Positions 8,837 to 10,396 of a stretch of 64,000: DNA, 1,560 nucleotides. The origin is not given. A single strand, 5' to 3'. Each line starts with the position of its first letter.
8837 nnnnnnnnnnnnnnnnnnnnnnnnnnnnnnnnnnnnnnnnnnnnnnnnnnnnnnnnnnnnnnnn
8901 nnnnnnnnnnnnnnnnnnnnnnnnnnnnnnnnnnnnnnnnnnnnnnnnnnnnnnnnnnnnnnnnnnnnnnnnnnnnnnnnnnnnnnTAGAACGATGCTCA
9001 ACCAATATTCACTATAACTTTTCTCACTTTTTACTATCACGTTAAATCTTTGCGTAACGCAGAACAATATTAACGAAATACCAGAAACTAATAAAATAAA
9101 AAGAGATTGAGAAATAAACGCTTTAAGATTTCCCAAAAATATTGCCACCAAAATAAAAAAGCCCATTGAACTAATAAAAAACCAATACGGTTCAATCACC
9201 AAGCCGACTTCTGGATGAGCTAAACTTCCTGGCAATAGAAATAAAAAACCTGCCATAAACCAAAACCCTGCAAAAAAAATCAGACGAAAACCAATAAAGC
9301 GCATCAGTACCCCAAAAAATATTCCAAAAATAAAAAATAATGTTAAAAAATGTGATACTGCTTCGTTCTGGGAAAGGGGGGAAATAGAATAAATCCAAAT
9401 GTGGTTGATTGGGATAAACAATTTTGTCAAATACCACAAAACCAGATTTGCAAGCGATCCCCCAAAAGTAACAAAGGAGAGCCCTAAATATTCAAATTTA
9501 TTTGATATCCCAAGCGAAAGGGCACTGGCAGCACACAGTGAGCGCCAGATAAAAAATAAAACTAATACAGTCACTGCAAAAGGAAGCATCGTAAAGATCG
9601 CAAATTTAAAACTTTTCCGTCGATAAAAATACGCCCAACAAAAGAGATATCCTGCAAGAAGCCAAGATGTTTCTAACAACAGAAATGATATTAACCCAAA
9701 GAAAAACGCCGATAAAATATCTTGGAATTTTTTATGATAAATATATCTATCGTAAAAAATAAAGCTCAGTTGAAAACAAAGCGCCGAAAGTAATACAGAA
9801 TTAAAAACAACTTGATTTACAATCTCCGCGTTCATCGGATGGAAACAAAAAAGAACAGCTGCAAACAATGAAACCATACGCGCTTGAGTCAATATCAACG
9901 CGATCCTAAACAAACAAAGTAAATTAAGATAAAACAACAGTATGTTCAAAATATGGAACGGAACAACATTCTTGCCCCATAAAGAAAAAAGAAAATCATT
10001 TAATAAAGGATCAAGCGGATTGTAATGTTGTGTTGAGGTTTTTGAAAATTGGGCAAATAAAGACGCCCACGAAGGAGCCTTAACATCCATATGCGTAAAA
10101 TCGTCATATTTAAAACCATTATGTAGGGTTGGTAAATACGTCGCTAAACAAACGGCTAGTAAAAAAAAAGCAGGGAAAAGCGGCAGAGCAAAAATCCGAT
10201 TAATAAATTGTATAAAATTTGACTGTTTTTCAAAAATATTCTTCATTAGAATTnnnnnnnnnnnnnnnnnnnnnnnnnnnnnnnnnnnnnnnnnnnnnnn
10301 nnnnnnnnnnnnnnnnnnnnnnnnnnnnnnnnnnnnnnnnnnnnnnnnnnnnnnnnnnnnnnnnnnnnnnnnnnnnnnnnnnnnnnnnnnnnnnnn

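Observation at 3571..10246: Pilin genes sandwiched between paralogous GT-C/TPR membrane proteins: candidate type IV pilin O-glycosylation system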

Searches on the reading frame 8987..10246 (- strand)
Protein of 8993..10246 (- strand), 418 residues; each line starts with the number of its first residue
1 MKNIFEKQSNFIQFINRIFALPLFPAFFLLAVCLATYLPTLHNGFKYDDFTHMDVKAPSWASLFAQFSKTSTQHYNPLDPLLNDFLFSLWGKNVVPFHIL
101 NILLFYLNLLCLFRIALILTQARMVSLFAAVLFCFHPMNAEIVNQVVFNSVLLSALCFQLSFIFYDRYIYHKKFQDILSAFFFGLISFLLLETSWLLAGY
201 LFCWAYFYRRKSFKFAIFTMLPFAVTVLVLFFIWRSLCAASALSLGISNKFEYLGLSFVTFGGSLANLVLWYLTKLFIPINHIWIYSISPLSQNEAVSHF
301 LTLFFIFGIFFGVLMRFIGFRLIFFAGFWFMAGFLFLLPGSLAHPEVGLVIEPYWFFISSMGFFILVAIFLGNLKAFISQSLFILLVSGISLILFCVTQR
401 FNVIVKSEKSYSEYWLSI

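Call 6: search_protein_families(library=pfam, proteins=[window:8993-10246:-], max_evalue=10)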
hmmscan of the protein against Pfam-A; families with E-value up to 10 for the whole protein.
seq(418 aa): 0 families

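Call 14: search_solved_structures(query=A2, max_evalue=10, show_alignments=2)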
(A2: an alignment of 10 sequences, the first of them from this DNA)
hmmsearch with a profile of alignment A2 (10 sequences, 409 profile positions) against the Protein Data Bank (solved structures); distinct sequences matched with E-value up to 10: 0.

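Call 24: search_protein_representatives(alignment_id=A2)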
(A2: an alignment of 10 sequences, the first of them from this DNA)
Query: 10 sequences, 409 profile positions. Proteins with E-value up to 0.001 (for the whole library): 53212; up to 1e-10: 16738; up to 1e-30: 344. The best 150 are listed.
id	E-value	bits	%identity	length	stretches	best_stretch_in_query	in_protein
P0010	3.9e-172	589.9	-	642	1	3-408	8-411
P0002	1.0e-168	578.7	-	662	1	1-408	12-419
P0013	2.7e-167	574.0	-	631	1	8-408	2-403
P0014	1.5e-164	564.9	-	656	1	5-409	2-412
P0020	1.3e-115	403.8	-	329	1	9-325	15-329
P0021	3.9e-108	379.2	-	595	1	12-408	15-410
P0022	5.9e-94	332.5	-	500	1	13-406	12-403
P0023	7.6e-94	332.1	-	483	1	13-408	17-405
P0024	1.2e-93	331.4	-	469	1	12-408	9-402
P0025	6.8e-92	325.7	-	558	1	5-408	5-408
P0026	1.0e-91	325.1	-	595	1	6-406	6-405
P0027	2.2e-87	310.8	-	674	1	12-408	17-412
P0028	3.4e-87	310.2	-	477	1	114-408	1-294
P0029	1.2e-86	308.4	-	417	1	11-407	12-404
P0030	2.2e-86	307.6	-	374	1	3-372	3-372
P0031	3.6e-84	300.2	-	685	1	15-406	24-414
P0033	7.8e-81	289.2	-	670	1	12-408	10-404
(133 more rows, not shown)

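Call 41: find_related_loci(query=A2, collection=genome_contigs, flank=10000)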
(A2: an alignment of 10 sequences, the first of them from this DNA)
Query A2 (420 aa) in genome_contigs; peptide patterns used: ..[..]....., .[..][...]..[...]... (x = any residue, [..] = any of these).
72 stretches matched a pattern; 43 encode a relative of the query (tblastn E <= 1e-3); 38 distinct loci.
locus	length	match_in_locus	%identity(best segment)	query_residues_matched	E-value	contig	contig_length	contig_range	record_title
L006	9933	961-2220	78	1-420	0e+0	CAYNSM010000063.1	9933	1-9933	MAG TPA_asm: uncultured Planctomycetales bacterium isolate SRP278252_co1_54 genome assembly, contig: NODE_12495_length_9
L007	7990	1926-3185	69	1-420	0e+0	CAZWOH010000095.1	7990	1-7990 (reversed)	MAG TPA_asm: uncultured Planctomycetales bacterium isolate binchicken_co346_31 genome assembly, contig: NODE_2740_length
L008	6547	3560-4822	62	1-420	1e-161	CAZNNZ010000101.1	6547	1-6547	MAG TPA_asm: uncultured Planctomycetales bacterium isolate SRP278252_co2_854 genome assembly, contig: NODE_25272_length_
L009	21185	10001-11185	48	25-418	6e-110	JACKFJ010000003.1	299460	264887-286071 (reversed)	MAG: Candidatus Omnitrophota bacterium isolate HK-STAS-OMNI-2 HK-STAS-OMNI-2_3, whole genome shotgun sequence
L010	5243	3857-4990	34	40-417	1e-36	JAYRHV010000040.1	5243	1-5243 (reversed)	MAG: Candidatus Omnitrophota bacterium isolate SZ_szas25bin.37 k141_179810, whole genome shotgun sequence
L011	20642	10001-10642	25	29-223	2e-11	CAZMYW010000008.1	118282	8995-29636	MAG TPA_asm: uncultured Nitrospirota bacterium isolate binchicken_co165_411 genome assembly, contig: k141_1869980, whole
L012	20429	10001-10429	26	43-176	3e-10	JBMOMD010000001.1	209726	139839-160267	MAG: Nitrospirota bacterium isolate Betzabe_MAG041 MAG041_1, whole genome shotgun sequence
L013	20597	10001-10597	29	30-210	3e-10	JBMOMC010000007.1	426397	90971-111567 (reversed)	MAG: Nitrospirota bacterium isolate Betzabe_MAG040 MAG040_7, whole genome shotgun sequence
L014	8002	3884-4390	30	29-187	6e-10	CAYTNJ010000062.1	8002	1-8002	MAG TPA_asm: uncultured Candidatus Peribacteria bacterium isolate SRP286056_co2_243 genome assembly, contig: NODE_15394_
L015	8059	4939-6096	24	1-368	1e-9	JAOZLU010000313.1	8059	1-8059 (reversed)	MAG: Desulfobacterales bacterium isolate GMC2_bin_2_sub GMC2_1900_length_8059_cov_43.898176, whole genome shotgun sequen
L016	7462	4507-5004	30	32-185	3e-9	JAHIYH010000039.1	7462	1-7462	MAG: Patescibacteria group bacterium isolate Modern_marine.mb.105 Modern_marine.mb.105_k141_2184525, whole genome shotgu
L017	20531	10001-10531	30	40-206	2e-8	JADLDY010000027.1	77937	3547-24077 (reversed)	MAG: Deltaproteobacteria bacterium isolate SJ296 c_000000474896, whole genome shotgun sequence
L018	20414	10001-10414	28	59-193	3e-8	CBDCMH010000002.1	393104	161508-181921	MAG: Acidobacteriota bacterium isolate 99e78491-333d-4f3c-847c-d3cb7a8c2079 genome assembly, contig: contig_2, whole gen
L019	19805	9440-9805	32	40-156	2e-8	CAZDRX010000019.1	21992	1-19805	MAG TPA_asm: uncultured Candidatus Peribacteria bacterium isolate SRP178908_co1_56 genome assembly, contig: NODE_1489_le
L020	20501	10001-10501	30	18-173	6e-8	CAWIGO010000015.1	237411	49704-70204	MAG: uncultured Verrucomicrobiae bacterium isolate MFD03726.bin.1.231 genome assembly, contig: contig_43211, whole genom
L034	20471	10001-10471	27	27-168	8e-6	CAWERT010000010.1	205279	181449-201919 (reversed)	MAG: uncultured Verrucomicrobiae bacterium isolate MFD02134.bin.2.175 genome assembly, contig: contig_59439, whole genom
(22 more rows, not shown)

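Call 56: find_encoding_contigs(protein=P0027, flank=8000, max_places=2)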
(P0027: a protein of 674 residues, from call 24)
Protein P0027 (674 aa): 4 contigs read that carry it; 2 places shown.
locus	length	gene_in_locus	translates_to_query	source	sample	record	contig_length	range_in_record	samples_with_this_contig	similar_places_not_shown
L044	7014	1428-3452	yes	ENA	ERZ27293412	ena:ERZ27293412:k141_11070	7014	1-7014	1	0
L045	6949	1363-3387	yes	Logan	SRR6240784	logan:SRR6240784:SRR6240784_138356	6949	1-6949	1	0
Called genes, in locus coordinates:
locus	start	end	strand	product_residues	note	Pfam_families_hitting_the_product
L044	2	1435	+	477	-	?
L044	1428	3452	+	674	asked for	PF00515:TPR_1 (faint), PF07719:TPR_2 (faint), PF13181:TPR_8 (faint), PF13414:TPR_11 (faint), PF13424:TPR_12 (faint), PF13428:TPR_14 (faint), PF13431:TPR_17 (faint), PF13432:TPR_16, +1 more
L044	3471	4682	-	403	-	PF21269:TreT_GT1, PF00534:Glycos_transf_1, PF13692:Glyco_trans_1_4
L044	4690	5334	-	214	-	PF19027:DUF5752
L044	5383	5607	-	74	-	PF11154:DUF2934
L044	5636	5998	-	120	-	PF18914:DUF5666 (weak)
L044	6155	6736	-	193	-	PF18955:DUF5698, PF10035:DUF2179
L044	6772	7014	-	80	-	?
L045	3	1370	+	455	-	?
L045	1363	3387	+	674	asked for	PF00515:TPR_1 (faint), PF07719:TPR_2 (faint), PF13181:TPR_8 (faint), PF13414:TPR_11 (faint), PF13424:TPR_12 (faint), PF13428:TPR_14 (faint), PF13431:TPR_17 (faint), PF13432:TPR_16, +1 more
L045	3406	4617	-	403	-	PF21269:TreT_GT1, PF00534:Glycos_transf_1, PF13692:Glyco_trans_1_4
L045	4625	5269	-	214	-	PF19027:DUF5752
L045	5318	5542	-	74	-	PF11154:DUF2934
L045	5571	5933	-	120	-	PF18914:DUF5666 (weak)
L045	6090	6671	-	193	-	PF18955:DUF5698, PF10035:DUF2179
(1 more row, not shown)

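Call 57: find_encoding_contigs(protein=P0031, flank=8000, max_places=2)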
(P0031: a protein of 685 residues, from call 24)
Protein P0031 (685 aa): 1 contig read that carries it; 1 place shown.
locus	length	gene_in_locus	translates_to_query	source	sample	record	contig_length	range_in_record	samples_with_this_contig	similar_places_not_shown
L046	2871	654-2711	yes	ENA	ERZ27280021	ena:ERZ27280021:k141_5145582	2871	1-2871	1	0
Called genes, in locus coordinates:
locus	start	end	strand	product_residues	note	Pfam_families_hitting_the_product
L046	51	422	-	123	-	PF23198:PDE8A_N (weak), PF00072:Response_reg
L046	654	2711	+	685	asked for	PF13432:TPR_16 (faint), PF00515:TPR_1 (faint), PF07719:TPR_2 (faint), PF13181:TPR_8 (faint), PF13424:TPR_12 (faint), PF13428:TPR_14 (faint), PF13431:TPR_17 (faint), PF25063:ARM_TT21_C (faint), +1 more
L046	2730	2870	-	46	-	?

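Call 59: search_protein_families(library=pfam, proteins=[L044:2-1435:+, L034:6721-8637:-, L034:9917-10831:+], max_evalue=1)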
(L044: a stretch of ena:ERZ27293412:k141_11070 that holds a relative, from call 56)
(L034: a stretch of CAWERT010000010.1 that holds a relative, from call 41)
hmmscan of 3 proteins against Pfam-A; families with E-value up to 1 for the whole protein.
L044:2-1435:+ (477 aa): 0 families

L034:6721-8637:- (638 aa): 20 families
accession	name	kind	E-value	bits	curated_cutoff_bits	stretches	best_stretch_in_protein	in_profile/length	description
PF14559.12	TPR_19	-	6.2e-18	65.3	25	2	558-622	1-65/68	Tetratricopeptide repeat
PF07719.23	TPR_2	-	3.5e-12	45.9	27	2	548-581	1-34/34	Tetratricopeptide repeat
PF13432.12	TPR_16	-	1.3e-10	42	32.7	2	487-529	4-46/65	Tetratricopeptide repeat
PF13431.12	TPR_17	-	6.8e-10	38.9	24.4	2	570-602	1-33/34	Tetratricopeptide repeat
PF00515.34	TPR_1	-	5.4e-09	35.9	27.8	1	548-581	1-34/34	Tetratricopeptide repeat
PF12895.13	ANAPC3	-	3.4e-07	30.9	27.2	2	561-606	36-80/82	Anaphase-promoting complex, cyclosome, subunit 3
PF13371.12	TPR_9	-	3.8e-07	30.5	35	1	558-623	5-70/73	Tetratricopeptide repeat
PF13428.12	TPR_14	-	1.4e-06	28.8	23.5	1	560-591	13-44/44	Tetratricopeptide repeat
PF23914.1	TPR_CcmH_CycH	-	6.4e-06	26.5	42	1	491-582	61-155/158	Cytochrome c-type biogenesis protein H TPR domain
PF13181.12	TPR_8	-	4e-05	23.9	25.7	0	514-547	1-34/34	Tetratricopeptide repeat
PF13414.12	TPR_11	-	5e-05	23.3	26.8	1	560-595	6-41/42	TPR repeat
PF13176.12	TPR_7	-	0.00017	21.9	27.9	0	550-582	1-35/36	Tetratricopeptide repeat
PF13424.12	TPR_12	-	0.00021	21.9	30.1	1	548-608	3-71/77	Tetratricopeptide repeat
PF20342.3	DUF6637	-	0.0052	17.4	27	1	393-479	12-102/103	Family of unknown function (DUF6637)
PF25063.1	ARM_TT21_C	-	0.0059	16.9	35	1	518-589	99-171/209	Tetratricopeptide repeat protein 21 C-terminal ARM domain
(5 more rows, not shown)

L034:9917-10831:+ (304 aa): 1 family
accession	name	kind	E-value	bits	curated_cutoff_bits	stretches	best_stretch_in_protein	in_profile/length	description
PF13231.12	PMT_2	-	0.0005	20.8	26.1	1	104-224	14-131/160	Dolichyl-phosphate-mannose-protein mannosyltransferase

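Call 67: find_encoding_contigs(protein=P0023, flank=10000, max_places=1)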
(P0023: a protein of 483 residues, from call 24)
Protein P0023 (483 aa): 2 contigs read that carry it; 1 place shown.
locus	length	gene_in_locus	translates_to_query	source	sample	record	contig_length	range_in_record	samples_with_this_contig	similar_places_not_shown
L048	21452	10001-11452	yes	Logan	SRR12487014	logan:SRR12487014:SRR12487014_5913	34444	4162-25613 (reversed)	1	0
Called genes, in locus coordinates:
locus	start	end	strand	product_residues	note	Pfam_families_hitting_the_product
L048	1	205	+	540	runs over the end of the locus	PF05359:DUF748, PF00691:OmpA (faint)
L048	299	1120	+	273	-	PF00520:Ion_trans, PF08016:PKD_channel (faint)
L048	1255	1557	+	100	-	-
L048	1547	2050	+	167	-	-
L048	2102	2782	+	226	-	PF08334:T2SSG (faint)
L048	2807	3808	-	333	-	PF01370:Epimerase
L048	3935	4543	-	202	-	PF00163:Ribosomal_S4, PF01479:S4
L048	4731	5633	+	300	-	PF07661:MORN_2 (faint)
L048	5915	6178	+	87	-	-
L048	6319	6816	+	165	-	PF00072:Response_reg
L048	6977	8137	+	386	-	PF00478:IMPDH, PF01070:FMN_dh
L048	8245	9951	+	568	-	PF00117:GATase, PF07722:Peptidase_C26 (weak), PF02540:NAD_synthase, PF00958:GMP_synt_C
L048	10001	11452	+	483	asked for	-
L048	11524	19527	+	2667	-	PF01435:Peptidase_M48 (weak)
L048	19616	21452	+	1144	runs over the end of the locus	PF02811:PHP, PF07733:DNA_pol3_alpha, PF17657:DNA_pol3_finger, PF14579:HHH_6, PF01336:tRNA_anti-codon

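Call 68: find_encoding_contigs(protein=P0033, flank=10000, max_places=1)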
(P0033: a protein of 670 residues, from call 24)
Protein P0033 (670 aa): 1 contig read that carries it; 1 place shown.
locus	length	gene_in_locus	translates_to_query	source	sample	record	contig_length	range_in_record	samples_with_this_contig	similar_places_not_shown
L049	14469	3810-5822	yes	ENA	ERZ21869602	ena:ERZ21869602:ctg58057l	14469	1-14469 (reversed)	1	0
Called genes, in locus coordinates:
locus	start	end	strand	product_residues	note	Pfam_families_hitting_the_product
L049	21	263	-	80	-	-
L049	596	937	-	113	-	-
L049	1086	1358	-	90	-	-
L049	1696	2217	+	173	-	-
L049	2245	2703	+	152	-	-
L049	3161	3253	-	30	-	-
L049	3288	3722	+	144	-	-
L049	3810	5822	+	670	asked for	PF13428:TPR_14 (faint), PF13431:TPR_17 (faint), PF23914:TPR_CcmH_CycH (faint), PF00515:TPR_1 (faint), PF07719:TPR_2 (faint), PF13181:TPR_8 (faint), PF13424:TPR_12 (faint), PF13432:TPR_16, +2 more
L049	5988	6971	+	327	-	PF04015:DUF362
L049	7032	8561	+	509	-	PF12801:Fer4_5, PF00037:Fer4 (faint), PF13484:Fer4_16 (faint), PF14697:Fer4_21 (faint), PF12801:Fer4_5 (weak), PF12797:Fer4_2 (faint), PF13183:Fer4_8 (faint), PF13187:Fer4_9 (faint), +3 more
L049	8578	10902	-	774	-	-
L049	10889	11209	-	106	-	-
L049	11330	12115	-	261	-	-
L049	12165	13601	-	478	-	-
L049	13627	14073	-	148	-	-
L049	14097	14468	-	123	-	?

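Call 85: find_encoding_contigs(protein=P0021, flank=10000, max_places=1)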
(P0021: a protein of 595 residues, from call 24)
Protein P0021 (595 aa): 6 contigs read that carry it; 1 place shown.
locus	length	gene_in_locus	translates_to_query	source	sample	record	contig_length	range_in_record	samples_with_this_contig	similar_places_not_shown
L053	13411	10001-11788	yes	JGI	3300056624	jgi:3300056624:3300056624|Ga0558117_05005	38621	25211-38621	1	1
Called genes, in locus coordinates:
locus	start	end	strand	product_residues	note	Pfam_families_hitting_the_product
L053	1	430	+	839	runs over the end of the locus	PF09976:TPR_21 (faint), PF13424:TPR_12 (weak), PF13174:TPR_6 (weak), PF13525:YfiO (weak), PF13424:TPR_12 (weak), PF13432:TPR_16 (weak), PF13525:YfiO (weak), PF13432:TPR_16 (weak), +19 more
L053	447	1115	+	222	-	PF01618:MotA_ExbB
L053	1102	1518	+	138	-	PF02472:ExbD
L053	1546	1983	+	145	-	-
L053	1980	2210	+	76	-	-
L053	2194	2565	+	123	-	-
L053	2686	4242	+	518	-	PF11104:PilM_2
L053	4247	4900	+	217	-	PF04350:PilO (weak)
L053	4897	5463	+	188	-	-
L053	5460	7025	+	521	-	PF07660:STN (weak), PF03958:Secretin_N, PF00263:Secretin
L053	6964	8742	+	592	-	PF05157:MshEN, PF00437:T2SSE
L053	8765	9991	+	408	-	PF28597:T2SSF_N, PF00482:T2SSF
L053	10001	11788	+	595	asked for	PF14559:TPR_19 (faint)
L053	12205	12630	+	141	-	PF07963:N_methyl (weak), PF16732:ComP_DUS (weak)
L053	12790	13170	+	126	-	PF16732:ComP_DUS (weak)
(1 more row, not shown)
